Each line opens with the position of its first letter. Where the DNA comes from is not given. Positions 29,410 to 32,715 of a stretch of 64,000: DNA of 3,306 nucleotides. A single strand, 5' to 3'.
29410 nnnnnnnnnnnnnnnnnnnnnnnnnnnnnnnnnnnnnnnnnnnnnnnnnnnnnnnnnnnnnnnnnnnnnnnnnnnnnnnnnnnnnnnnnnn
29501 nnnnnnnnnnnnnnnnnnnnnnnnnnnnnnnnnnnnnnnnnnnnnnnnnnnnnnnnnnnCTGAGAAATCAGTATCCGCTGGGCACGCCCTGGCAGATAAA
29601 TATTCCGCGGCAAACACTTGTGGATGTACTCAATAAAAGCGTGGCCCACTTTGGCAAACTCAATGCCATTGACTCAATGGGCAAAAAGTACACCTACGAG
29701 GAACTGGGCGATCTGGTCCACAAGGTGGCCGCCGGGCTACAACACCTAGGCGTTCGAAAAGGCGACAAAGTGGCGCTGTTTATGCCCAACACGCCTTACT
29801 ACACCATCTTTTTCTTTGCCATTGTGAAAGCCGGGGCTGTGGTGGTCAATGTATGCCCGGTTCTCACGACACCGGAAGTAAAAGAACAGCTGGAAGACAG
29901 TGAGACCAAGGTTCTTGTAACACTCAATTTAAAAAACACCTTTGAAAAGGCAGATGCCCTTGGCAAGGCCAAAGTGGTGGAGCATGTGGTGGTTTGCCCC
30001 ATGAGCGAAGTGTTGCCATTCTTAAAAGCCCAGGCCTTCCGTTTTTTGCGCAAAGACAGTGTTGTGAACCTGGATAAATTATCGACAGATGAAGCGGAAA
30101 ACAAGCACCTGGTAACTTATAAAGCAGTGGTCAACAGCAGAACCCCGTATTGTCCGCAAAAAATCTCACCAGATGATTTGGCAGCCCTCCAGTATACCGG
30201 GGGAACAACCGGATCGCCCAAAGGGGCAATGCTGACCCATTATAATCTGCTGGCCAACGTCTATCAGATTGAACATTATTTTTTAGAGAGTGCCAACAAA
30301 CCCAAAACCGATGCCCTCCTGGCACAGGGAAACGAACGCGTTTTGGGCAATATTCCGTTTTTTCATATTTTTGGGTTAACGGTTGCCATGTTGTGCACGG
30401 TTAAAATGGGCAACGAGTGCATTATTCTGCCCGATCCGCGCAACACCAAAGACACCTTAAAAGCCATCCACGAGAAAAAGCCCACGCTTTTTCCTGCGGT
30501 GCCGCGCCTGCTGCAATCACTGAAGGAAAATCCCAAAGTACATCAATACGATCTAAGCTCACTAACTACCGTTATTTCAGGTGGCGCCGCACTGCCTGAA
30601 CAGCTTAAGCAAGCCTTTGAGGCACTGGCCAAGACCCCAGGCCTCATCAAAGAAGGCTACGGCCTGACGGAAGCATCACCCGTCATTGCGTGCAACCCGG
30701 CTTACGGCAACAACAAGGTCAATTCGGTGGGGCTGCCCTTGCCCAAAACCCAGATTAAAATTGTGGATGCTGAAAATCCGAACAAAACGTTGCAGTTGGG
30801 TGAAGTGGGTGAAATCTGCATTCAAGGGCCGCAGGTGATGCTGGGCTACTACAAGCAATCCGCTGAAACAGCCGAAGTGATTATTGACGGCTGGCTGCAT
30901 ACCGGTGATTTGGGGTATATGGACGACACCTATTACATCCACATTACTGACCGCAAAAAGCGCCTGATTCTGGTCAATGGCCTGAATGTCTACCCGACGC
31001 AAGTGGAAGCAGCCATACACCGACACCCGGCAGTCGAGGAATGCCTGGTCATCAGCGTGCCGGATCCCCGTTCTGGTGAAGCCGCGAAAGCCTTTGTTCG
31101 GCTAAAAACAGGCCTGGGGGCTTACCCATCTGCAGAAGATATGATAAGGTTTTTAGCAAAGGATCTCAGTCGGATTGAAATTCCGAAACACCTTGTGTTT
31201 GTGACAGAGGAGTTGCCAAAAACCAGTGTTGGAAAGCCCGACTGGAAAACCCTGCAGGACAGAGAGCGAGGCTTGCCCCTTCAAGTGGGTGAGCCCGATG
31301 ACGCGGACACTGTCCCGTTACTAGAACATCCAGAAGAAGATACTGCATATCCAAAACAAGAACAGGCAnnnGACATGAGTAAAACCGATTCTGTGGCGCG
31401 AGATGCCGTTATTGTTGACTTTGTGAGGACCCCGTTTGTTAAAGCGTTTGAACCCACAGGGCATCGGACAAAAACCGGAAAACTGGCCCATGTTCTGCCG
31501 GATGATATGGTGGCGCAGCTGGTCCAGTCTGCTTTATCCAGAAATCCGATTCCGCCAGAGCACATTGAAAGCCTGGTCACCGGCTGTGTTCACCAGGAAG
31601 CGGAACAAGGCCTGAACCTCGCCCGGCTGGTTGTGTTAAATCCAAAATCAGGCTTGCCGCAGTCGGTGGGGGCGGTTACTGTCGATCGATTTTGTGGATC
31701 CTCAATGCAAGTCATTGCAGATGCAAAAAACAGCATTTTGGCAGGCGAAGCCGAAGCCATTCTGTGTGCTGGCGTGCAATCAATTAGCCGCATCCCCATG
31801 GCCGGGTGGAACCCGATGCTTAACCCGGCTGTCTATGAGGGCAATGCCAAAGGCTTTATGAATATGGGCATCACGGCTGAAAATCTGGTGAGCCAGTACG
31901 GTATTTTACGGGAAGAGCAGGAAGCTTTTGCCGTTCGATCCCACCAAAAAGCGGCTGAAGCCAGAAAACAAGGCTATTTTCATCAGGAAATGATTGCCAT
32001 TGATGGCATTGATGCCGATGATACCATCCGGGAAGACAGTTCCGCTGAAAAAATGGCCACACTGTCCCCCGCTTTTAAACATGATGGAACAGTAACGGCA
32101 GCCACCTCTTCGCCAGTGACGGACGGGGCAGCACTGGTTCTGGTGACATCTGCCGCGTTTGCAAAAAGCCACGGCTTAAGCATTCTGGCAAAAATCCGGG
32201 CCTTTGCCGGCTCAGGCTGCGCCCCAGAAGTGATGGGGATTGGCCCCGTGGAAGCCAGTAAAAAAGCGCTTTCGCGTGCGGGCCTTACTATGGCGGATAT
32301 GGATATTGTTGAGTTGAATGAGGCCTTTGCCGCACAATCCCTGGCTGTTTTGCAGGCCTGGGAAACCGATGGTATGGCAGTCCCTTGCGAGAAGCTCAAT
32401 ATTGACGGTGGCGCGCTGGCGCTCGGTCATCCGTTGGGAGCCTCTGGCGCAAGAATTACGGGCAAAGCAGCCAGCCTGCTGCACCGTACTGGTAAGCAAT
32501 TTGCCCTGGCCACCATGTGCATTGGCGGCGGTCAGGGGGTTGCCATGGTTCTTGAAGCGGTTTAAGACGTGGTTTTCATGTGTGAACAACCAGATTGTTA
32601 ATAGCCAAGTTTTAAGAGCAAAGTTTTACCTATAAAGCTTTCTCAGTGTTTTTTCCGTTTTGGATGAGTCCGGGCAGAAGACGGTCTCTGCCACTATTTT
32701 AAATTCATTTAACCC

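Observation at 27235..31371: Single-ORF fusion of acyl-CoA dehydrogenase (FadE-like) and long-chain acyl-CoA synthetase (FadD-like) heading a compact beta-oxidation operon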

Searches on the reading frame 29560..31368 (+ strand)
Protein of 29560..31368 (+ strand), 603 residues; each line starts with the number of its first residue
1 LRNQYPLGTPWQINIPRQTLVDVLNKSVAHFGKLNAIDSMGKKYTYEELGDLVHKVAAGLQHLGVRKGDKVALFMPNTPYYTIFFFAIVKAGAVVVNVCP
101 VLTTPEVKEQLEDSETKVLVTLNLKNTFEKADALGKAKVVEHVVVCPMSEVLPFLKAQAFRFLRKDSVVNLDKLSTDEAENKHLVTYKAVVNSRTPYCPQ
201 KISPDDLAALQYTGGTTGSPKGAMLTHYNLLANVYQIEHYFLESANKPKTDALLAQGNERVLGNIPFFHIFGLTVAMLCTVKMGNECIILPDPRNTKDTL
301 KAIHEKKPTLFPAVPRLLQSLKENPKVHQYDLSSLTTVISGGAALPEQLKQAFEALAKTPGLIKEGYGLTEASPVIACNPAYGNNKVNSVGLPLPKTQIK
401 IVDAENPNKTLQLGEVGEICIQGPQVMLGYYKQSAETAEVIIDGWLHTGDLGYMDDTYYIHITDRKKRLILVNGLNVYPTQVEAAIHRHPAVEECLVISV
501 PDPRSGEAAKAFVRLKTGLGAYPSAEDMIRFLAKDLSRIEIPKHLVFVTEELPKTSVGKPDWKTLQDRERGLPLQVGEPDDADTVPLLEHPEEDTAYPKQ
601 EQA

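Call 29: find_homologous_proteins(query=window:29560-31368:+, max_evalue=1e-30)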
Query window:29560-31368:+ (603 aa): 7842 proteins with E <= 1e-30 among 8000 candidates; the best 120 are listed.
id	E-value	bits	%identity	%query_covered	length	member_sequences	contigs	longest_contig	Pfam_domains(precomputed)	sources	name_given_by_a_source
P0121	9.7e-233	792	61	95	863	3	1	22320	PF00501.35,PF13193.13,PF09317.17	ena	-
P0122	2.1e-186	639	51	94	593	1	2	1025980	PF00501.35,PF13193.13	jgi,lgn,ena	-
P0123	1.0e-185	637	51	93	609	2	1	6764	PF00501.35,PF13193.13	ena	-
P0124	3.4e-183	629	51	95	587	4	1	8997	PF00501.35,PF13193.13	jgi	jgi:long-chain acyl-CoA synthetase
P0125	1.8e-182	626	50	95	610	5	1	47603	PF00501.35,PF13193.13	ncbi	-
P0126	3.4e-181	622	49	93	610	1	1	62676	PF00501.35,PF13193.13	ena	-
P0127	3.7e-181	622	50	94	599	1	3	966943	PF00501.35,PF13193.13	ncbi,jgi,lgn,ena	-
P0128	6.1e-181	621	49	94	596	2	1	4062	PF00501.35,PF13193.13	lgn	-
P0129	6.3e-181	621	50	95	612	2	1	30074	PF00501.35,PF13193.13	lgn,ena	-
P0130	1.2e-180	620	50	95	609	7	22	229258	PF00501.35,PF13193.13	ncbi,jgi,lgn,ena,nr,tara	ncbi:MAG: long-chain fatty acid--CoA ligase [Pseudomonadota bacterium]|nr:AMP-binding protein [Alpha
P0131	1.8e-180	620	50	94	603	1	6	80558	PF00501.35,PF13193.13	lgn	-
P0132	3.0e-180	619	50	95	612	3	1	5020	PF00501.35,PF13193.13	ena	-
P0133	1.0e-179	617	50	94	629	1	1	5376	PF00501.35,PF13193.13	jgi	jgi:long-chain acyl-CoA synthetase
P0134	1.9e-179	616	49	95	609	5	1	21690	PF00501.35,PF13193.13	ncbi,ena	-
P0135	3.7e-178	612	49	94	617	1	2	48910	PF00501.35,PF13193.13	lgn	-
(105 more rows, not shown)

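Call 43: search_solved_structures(query=window:29560-31368:+, max_evalue=1e-40, show_alignments=1)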
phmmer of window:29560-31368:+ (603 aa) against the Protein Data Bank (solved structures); distinct sequences matched with E-value up to 1e-40: 42.
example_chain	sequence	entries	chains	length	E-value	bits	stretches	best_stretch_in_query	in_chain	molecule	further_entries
3a9u_A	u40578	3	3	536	2.2e-70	241.1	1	199-571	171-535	4-coumarate--CoA ligase | 4-coumarate:CoA ligase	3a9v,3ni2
8weu_A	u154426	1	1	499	1.9e-69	238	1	202-559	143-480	Fatty-acyl-CoA synthase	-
8wev_A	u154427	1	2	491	2e-69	238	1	202-559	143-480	Feruloyl-CoA Synthetase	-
3tsy_A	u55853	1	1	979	2.8e-68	234.2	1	201-565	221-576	Fusion Protein 4-coumarate--CoA ligase 1, Resveratrol synthase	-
5bsm_A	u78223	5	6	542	2.2e-67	231.2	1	200-567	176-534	4-coumarate--CoA ligase 2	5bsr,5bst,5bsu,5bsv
5u95_A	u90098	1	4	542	2.2e-67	231.2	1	200-567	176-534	4-coumarate--CoA ligase 2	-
5bsw_A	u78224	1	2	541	1.6e-66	228.4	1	200-567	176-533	4-coumarate--CoA ligase 2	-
3g7s_A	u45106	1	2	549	3.2e-57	197.6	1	200-569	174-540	Long-chain-fatty-acid--CoA ligase (FadD-1)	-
6qjz_A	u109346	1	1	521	2.6e-54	188.1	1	19-559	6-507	oxalyl CoA-synthetase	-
6k4c_A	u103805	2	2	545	1.5e-52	182.2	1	44-566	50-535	Ancestral luciferase AncLamp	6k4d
4gxq_A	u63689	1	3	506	2.2e-51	178.4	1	203-566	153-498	Malonyl CoA synthetase, Benzoate-CoA ligase Chimeric protein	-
5ie0_A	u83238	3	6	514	5.5e-51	177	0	203-561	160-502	Oxalate--CoA ligase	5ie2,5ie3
4gxr_A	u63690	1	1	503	5.8e-51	177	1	203-566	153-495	Malonyl CoA synthetase, Benzoate-CoA ligase Chimeric protein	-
4fuq_A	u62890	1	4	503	2.5e-49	171.6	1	203-567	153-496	Malonyl CoA synthetase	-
8ivi_A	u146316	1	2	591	1.1e-48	169.4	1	195-568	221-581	Medium/long-chain-fatty-acid--CoA ligase FadD8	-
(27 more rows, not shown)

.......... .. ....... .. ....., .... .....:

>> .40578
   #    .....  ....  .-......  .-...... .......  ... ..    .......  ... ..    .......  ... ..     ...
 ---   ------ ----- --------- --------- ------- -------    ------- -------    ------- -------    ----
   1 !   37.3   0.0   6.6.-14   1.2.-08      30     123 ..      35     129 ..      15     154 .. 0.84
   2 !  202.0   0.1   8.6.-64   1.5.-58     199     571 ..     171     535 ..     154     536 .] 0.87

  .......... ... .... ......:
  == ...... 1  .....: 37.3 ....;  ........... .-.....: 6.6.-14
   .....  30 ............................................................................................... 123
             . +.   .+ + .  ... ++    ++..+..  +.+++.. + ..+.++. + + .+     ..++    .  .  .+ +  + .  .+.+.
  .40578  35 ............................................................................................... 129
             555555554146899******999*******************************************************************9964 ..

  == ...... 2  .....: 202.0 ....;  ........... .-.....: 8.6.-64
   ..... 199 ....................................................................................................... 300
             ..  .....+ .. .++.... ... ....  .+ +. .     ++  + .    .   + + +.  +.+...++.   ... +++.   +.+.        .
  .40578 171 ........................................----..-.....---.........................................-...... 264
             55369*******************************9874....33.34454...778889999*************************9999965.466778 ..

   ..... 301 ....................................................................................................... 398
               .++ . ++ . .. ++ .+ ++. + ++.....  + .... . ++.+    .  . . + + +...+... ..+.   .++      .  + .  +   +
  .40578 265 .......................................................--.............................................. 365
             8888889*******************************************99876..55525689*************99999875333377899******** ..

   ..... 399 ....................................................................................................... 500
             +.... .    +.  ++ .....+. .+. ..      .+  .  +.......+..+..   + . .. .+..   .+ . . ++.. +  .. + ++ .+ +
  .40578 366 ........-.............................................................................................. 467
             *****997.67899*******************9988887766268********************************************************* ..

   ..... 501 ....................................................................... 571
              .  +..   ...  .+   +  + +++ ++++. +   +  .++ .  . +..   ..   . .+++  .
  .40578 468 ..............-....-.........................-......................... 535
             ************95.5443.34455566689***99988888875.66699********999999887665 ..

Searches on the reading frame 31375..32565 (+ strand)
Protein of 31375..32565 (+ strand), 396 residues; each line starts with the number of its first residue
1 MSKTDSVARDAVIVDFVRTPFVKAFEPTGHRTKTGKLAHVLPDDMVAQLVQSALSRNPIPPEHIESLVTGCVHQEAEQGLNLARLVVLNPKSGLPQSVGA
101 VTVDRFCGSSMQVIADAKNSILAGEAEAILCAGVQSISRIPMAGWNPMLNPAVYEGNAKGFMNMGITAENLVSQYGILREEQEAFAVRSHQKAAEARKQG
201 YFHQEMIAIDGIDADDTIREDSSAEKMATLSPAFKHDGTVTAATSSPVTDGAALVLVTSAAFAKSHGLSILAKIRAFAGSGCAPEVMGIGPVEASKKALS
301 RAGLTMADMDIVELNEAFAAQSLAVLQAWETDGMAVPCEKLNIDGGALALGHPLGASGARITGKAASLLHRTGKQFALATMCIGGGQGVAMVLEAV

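Call 5: search_protein_families(library=pfam, proteins=[window:31375-32565:+], max_evalue=0.01)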
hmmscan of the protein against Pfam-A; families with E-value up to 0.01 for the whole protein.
window:31375-32565:+ (396 aa): 4 families
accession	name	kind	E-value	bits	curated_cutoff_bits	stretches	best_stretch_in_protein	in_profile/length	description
PF00108.29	Thiolase_N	-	1.1e-58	199.1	26.4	1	12-260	2-259/260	Thiolase, N-terminal domain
PF02803.24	Thiolase_C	-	2.9e-44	150.1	27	1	269-394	2-122/123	Thiolase, C-terminal domain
PF22691.2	Thiolase_C_1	-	3.2e-05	24.1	28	1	292-328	21-57/144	Thiolase C-terminal domain-like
PF00109.32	ketoacyl-synt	-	0.00032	20.8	20.8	1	100-147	167-215/252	Beta-ketoacyl synthase, N-terminal domain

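Call 6: search_protein_families(library=ncbifam, proteins=[window:31375-32565:+], max_evalue=0.001)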
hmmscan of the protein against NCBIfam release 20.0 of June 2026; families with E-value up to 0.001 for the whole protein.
window:31375-32565:+ (396 aa): 43 families (the best 25 are shown)
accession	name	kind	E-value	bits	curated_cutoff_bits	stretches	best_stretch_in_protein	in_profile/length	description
TIGR01930.1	AcCoA-C-Actrans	subfamily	1.6e-120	402.6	240.55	1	13-394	1-385/385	acetyl-CoA C-acyltransferase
NF006510.0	PRK08947.1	equivalog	2.6e-113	378.9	519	1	9-395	2-386/387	acetyl-CoA C-acyltransferase FadA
NF005805.0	PRK07661.1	equivalog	6.4e-106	354.6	633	2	213-395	213-390/391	acetyl-CoA C-acetyltransferase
NF006553.0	PRK09052.1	equivalog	1.5e-104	350.2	567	2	212-396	220-399/399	acetyl-CoA C-acyltransferase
TIGR02445.1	fadA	equivalog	8.2e-102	341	591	1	11-395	2-384/385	acetyl-CoA C-acyltransferase FadA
NF005890.0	PRK07851.1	equivalog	1.6e-97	327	580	2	161-395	170-404/406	acetyl-CoA C-acetyltransferase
NF005033.0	PRK06445.1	equivalog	5.1e-96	322.2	511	1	9-395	3-394/395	acetyl-CoA C-acetyltransferase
NF006551.0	PRK09050.1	subfamily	5.8e-93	312.1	605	1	9-396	2-401/401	3-oxoadipyl-CoA thiolase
NF006552.0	PRK09051.1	subfamily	6.5e-93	312.1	565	1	33-396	19-395/395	beta-ketothiolase BktB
TIGR02430.1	pcaF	equivalog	2.4e-91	306.8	597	2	144-396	145-400/400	3-oxoadipyl-CoA thiolase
NF004853.0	PRK06205.1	subfamily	3e-87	293.3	551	2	164-396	161-403/404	acetyl-CoA C-acetyltransferase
NF042999.1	bketothiol_BktB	equivalog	5.2e-87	292.7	725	1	9-395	3-393/394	beta-ketothiolase BktB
NF006090.0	PRK08242.1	equivalog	1.7e-84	284.3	514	2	241-396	252-402/402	acetyl-CoA C-acetyltransferase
NF005865.0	PRK07801.1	equivalog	2e-84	284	591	1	10-394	3-380/382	acetyl-CoA C-acetyltransferase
NF006030.0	PRK08170.1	equivalog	1.5e-83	280.9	593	2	162-396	182-433/434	acetyl-CoA C-acetyltransferase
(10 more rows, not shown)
